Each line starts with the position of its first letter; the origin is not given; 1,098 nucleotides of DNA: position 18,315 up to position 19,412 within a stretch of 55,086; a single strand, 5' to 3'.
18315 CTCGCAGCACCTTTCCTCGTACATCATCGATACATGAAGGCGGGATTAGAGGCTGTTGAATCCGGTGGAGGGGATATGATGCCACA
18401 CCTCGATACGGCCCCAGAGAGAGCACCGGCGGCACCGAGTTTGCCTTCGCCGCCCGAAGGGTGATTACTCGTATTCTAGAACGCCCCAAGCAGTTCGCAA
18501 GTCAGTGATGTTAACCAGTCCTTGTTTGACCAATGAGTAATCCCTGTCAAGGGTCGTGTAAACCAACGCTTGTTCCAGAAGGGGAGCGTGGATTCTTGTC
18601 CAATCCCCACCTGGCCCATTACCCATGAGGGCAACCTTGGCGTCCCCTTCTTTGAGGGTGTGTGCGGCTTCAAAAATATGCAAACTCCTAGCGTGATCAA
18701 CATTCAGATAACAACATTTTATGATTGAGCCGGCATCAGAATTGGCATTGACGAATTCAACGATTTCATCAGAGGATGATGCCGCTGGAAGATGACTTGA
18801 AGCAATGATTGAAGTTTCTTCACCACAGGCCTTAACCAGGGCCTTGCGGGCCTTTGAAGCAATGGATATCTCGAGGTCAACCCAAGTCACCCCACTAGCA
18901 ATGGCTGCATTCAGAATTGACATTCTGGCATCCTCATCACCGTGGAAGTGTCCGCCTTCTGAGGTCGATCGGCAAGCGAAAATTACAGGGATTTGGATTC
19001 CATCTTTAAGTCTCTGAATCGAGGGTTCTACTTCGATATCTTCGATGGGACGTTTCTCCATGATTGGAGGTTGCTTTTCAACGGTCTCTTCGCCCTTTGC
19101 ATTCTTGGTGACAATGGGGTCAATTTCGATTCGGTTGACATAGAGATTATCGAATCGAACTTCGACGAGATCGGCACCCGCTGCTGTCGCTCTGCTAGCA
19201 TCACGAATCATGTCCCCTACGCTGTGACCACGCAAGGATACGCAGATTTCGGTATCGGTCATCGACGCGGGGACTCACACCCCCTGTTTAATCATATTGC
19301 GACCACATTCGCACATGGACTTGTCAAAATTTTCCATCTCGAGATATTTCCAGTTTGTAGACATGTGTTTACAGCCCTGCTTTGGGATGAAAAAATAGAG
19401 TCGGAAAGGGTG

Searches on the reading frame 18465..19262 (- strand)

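Call 6: search_protein_families(library=pfam, proteins=[window:18465-19262:-], max_evalue=0.001)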
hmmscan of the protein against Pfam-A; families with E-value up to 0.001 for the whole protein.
window:18465-19262:- (265 aa): 1 family
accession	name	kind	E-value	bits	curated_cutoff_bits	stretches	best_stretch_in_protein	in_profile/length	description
PF01487.21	DHquinase_I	-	2e-27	97.2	22.2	1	7-258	1-229/230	Type I 3-dehydroquinase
